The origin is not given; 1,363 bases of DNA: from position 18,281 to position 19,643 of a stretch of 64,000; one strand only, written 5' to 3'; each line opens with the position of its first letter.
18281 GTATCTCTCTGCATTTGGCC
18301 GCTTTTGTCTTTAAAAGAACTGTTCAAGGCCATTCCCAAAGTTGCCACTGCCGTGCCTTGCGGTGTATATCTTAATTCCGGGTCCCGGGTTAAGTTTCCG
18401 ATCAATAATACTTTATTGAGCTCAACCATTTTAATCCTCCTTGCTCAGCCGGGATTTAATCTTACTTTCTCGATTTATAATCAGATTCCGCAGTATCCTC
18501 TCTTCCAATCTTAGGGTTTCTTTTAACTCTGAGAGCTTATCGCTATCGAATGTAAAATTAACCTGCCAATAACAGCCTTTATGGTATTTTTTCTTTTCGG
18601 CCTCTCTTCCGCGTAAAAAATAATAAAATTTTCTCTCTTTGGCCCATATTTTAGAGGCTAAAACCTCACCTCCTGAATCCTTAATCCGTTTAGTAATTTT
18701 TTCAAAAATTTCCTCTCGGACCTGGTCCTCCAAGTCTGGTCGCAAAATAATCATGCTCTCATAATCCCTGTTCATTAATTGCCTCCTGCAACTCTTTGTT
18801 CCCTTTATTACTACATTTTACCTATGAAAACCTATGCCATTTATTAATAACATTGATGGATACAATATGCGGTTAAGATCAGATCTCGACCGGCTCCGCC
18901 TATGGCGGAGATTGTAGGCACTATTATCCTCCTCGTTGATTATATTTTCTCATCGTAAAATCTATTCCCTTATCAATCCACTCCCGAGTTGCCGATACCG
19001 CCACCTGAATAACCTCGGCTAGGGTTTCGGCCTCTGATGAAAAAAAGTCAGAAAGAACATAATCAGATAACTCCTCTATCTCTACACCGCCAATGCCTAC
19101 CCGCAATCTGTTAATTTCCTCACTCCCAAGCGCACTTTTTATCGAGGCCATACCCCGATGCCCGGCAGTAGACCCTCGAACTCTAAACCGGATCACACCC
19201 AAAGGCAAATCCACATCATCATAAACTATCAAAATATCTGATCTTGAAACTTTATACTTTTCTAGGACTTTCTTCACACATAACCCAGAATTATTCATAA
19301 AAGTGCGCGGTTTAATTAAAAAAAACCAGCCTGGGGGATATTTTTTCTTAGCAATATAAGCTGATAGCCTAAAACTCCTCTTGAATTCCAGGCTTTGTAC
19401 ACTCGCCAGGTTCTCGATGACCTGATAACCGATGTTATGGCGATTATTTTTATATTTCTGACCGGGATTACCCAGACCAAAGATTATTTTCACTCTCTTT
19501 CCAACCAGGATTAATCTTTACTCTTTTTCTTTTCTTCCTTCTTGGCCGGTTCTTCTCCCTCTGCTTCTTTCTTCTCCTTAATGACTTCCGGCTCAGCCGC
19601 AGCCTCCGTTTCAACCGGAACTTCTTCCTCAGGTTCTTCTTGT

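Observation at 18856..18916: Repeated 61-nt two-hairpin intergenic element, copy A (pth / rpsF spacer)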

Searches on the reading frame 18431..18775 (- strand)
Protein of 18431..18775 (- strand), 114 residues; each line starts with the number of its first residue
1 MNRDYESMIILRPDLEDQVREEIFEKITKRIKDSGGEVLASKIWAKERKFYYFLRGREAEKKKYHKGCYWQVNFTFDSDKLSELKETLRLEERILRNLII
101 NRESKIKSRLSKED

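Call 13: find_encoding_contigs(protein=window:18431-18775:-, flank=10000, max_places=10)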
Protein window:18431-18775:- (114 aa): no gene with exactly this product is on record in the collection.

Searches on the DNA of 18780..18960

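Call 10: search_rna_families(source=window, start=18780, end=18960, threshold=evalue, max_evalue=10, show_alignments=3)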
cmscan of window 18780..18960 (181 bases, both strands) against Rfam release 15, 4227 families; matches with E-value up to 10: 2.
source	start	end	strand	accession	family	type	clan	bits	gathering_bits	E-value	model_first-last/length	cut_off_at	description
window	18819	18874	+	RF00607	SNORD98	Gene; snRNA; snoRNA; CD-box;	-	13.1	50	6.4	1-65/65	no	Small nucleolar RNA SNORD98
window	18918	18950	-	RF01932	bxd_4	Gene; lncRNA;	-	10.7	40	9.2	74-106/106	no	Bithoraxoid conserved region 4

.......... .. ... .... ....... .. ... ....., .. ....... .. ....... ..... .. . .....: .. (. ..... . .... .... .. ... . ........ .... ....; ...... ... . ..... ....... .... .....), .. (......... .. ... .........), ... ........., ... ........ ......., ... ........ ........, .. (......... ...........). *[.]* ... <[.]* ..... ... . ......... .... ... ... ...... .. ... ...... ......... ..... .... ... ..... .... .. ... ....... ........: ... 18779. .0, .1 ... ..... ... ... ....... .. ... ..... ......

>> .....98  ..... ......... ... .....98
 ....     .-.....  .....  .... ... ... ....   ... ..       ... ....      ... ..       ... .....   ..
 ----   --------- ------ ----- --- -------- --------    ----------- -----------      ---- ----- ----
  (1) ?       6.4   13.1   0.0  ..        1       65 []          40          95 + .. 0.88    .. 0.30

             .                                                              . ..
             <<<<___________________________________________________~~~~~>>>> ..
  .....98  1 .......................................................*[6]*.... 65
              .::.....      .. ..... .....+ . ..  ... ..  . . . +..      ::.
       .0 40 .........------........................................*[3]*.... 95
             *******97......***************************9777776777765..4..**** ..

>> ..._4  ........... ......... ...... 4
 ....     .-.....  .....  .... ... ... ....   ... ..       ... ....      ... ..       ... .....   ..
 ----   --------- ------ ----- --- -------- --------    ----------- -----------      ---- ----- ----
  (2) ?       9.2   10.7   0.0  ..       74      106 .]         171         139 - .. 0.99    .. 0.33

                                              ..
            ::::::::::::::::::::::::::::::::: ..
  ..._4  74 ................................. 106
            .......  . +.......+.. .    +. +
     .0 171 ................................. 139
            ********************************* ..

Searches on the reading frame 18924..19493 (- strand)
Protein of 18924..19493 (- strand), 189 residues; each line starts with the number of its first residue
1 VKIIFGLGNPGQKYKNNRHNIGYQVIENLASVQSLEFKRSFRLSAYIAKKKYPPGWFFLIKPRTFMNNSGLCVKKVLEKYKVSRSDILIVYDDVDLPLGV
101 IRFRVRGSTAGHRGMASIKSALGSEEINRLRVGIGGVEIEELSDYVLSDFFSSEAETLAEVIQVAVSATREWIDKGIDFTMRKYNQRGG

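Call 12: find_encoding_contigs(protein=window:18924-19493:-, flank=10000, max_places=10)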
Protein window:18924-19493:- (189 aa): no gene with exactly this product is on record in the collection.

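Call 36: find_homologous_proteins(query=window:18924-19493:-, max_evalue=1e-20)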
Query window:18924-19493:- (189 aa): 7766 proteins with E <= 1e-20 among 8000 candidates; the best 120 are listed.
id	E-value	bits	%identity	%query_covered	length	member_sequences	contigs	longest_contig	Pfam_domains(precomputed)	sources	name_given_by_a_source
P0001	1.3e-119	414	100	100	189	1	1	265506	PF01195.26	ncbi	ncbi:MAG: aminoacyl-tRNA hydrolase [Candidatus Omnitrophota bacterium]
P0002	1.9e-86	306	74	100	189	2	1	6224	PF01195.26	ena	-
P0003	3.0e-86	306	73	100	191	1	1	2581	PF01195.26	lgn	-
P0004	7.2e-86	304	71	100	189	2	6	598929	PF01195.26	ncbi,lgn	-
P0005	1.4e-85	303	73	100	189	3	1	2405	PF01195.26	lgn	-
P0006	2.1e-85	303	72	100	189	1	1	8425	PF01195.26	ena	-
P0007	4.2e-85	302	71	100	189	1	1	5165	PF01195.26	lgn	-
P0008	1.1e-84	300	71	100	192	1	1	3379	PF01195.26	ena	-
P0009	5.1e-84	298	71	99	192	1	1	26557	PF01195.26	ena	-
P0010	1.9e-83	296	71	100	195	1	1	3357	PF01195.26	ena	-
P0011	3.4e-83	296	71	100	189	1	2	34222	PF01195.26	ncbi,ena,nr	ncbi:MAG: aminoacyl-tRNA hydrolase [Candidatus Omnitrophica bacterium]|nr:aminoacyl-tRNA hydrolase [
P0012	3.7e-83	295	72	100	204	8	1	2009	PF01195.26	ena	-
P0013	5.8e-83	295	85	84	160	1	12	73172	PF01195.26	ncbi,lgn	-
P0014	6.4e-83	295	70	100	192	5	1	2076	PF01195.26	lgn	-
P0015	6.5e-83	295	70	100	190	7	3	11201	PF01195.26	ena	-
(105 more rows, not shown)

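Call 37: find_encoding_contigs(protein=P0013, flank=10000, max_places=4)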
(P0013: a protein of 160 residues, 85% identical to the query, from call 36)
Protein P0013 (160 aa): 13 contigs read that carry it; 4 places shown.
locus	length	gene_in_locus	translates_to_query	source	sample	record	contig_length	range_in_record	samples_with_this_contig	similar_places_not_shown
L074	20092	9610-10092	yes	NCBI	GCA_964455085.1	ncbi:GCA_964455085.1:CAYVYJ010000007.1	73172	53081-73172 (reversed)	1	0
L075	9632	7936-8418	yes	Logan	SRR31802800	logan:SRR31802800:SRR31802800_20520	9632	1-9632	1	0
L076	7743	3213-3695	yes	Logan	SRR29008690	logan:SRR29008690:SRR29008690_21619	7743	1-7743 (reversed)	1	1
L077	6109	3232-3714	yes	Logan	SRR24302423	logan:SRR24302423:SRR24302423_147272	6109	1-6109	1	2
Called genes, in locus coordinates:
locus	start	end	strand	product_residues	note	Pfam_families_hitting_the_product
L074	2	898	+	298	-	?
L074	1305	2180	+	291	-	PF01634:HisG, PF08029:HisG_C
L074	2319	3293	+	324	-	PF12895:ANAPC3 (weak), PF13429:TPR_15 (faint), PF24575:TPR_Slam (faint), PF25063:ARM_TT21_C (faint), PF25064:ARM_TT21_5th (faint), PF14559:TPR_19, PF25062:ARM_TT21_N (weak), PF14559:TPR_19, +18 more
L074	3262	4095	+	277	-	PF00456:Transketolase_N, PF13292:DXP_synthase_N, PF00676:E1_dh (weak), PF02775:TPP_enzyme_C (faint)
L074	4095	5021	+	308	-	PF02779:Transket_pyr, PF02780:Transketolase_C, PF22613:Transketolase_C_1, PF17147:PFOR_II (weak)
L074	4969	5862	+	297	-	PF00288:GHMP_kinases_N, PF08544:GHMP_kinases_C (faint)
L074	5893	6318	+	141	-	PF04026:SpoVG, PF13248:Zn_ribbon_3 (weak)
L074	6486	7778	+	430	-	PF00483:NTP_transferase, PF01128:IspD (weak), PF12804:NTP_transf_3, PF25084:LbH_EIF2B (weak), PF25087:GMPPB_C (weak), PF00132:Hexapep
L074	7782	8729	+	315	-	PF13793:Pribosyltran_N, PF00156:Pribosyltran, PF14681:UPRTase (weak), PF14572:Pribosyl_synth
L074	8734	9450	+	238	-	PF01386:Ribosomal_L25p, PF14693:Ribosomal_TL5_C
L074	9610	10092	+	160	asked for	PF01195:Pept_tRNA_hydro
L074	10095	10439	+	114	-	PF01250:Ribosomal_S6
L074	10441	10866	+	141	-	PF00436:SSB, PF22657:SSB_1 (weak)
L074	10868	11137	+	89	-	PF01084:Ribosomal_S18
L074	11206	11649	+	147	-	PF01281:Ribosomal_L9_N, PF03948:Ribosomal_L9_C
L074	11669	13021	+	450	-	PF00772:DnaB, PF03796:DnaB_C, PF13481:AAA_25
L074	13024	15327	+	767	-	PF07244:POTRA, PF08478:POTRA_1 (faint), PF08479:POTRA_2 (faint), PF07244:POTRA, PF01103:Omp85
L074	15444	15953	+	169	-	PF03938:OmpH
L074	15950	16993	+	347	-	PF04613:LpxD, PF25084:LbH_EIF2B (faint), PF25087:GMPPB_C (faint), PF00132:Hexapep (weak), PF14602:Hexapep_2 (faint), PF00132:Hexapep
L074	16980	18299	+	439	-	PF03331:LpxC, PF22817:ApeP-like (weak), PF07977:FabA, PF22818:ApeI-like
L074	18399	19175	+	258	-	PF00132:Hexapep (weak), PF25084:LbH_EIF2B (faint), PF25087:GMPPB_C, PF21711:DCTN5 (faint), PF00132:Hexapep, PF13720:Acetyltransf_11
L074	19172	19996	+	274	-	PF17930:LpxI_N, PF06230:LpxI_C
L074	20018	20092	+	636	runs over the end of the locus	PF13424:TPR_12 (faint), PF00515:TPR_1 (faint), PF07719:TPR_2 (faint), PF13174:TPR_6 (faint), PF13181:TPR_8 (faint), PF13428:TPR_14 (faint), PF13432:TPR_16 (weak), PF08486:SpoIID, +2 more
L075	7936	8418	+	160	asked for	PF01195:Pept_tRNA_hydro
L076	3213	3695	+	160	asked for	PF01195:Pept_tRNA_hydro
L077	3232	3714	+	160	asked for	PF01195:Pept_tRNA_hydro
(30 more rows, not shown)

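Call 38: find_encoding_contigs(protein=P0004, flank=10000, max_places=4)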
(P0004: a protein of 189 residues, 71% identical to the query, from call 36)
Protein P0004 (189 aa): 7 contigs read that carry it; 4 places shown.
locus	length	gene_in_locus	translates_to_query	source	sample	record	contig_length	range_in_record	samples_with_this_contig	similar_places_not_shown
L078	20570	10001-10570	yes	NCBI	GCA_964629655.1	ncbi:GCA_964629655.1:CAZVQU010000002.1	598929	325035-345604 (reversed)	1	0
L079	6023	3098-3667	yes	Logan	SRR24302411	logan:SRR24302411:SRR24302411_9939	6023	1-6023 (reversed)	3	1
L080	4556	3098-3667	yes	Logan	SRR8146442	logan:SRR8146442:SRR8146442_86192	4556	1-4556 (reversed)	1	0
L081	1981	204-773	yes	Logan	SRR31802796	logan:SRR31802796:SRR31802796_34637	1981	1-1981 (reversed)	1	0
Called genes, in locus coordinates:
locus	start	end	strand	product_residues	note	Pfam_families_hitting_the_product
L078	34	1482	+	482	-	PF13522:GATase_6 (weak), PF13537:GATase_7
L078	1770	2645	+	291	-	PF01634:HisG, PF08029:HisG_C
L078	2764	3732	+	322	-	PF12569:NatA_aux_su (faint), PF12895:ANAPC3 (faint), PF13429:TPR_15 (faint), PF24575:TPR_Slam (faint), PF25063:ARM_TT21_C (faint), PF14559:TPR_19 (weak), PF13432:TPR_16 (weak), PF14559:TPR_19 (weak), +16 more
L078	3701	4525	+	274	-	PF00456:Transketolase_N, PF13292:DXP_synthase_N, PF00676:E1_dh, PF02775:TPP_enzyme_C (faint)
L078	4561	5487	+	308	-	PF02779:Transket_pyr, PF02780:Transketolase_C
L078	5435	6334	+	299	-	PF00288:GHMP_kinases_N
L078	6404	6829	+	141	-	PF04026:SpoVG, PF13240:Zn_Ribbon_1 (weak), PF13248:Zn_ribbon_3 (faint)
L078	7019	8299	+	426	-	PF00483:NTP_transferase, PF01128:IspD (weak), PF02348:CTP_transf_3 (weak), PF12804:NTP_transf_3, PF25087:GMPPB_C (faint), PF25084:LbH_EIF2B (weak), PF00132:Hexapep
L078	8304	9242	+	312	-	PF13793:Pribosyltran_N, PF00156:Pribosyltran, PF14681:UPRTase (faint), PF14572:Pribosyl_synth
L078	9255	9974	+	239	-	PF01386:Ribosomal_L25p, PF14693:Ribosomal_TL5_C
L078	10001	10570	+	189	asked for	PF01195:Pept_tRNA_hydro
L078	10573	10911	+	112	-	PF01250:Ribosomal_S6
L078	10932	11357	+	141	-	PF00436:SSB, PF22657:SSB_1 (weak)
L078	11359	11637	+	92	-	PF01084:Ribosomal_S18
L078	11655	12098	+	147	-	PF01281:Ribosomal_L9_N, PF03948:Ribosomal_L9_C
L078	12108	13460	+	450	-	PF00772:DnaB, PF03796:DnaB_C, PF13481:AAA_25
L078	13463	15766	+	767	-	PF07244:POTRA, PF08478:POTRA_1 (faint), PF08479:POTRA_2 (faint), PF25282:POTRA1_3_Toc75 (faint), PF07244:POTRA, PF01103:Omp85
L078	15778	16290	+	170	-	PF03938:OmpH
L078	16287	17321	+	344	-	PF04613:LpxD, PF25084:LbH_EIF2B (weak), PF25087:GMPPB_C (faint), PF00132:Hexapep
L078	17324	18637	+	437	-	PF03331:LpxC, PF22817:ApeP-like (weak), PF07977:FabA, PF22818:ApeI-like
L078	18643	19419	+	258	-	PF21711:DCTN5 (faint), PF25084:LbH_EIF2B (faint), PF25087:GMPPB_C (weak), PF00132:Hexapep, PF13720:Acetyltransf_11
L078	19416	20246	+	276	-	PF17930:LpxI_N, PF06230:LpxI_C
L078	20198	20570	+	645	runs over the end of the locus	PF12895:ANAPC3 (faint), PF13424:TPR_12 (faint), PF21033:RMD1-3 (faint), PF07719:TPR_2 (weak), PF13181:TPR_8 (weak), PF13432:TPR_16, PF14559:TPR_19 (weak), PF08486:SpoIID, +5 more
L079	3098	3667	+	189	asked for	PF01195:Pept_tRNA_hydro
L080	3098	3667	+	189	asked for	PF01195:Pept_tRNA_hydro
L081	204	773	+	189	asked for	PF01195:Pept_tRNA_hydro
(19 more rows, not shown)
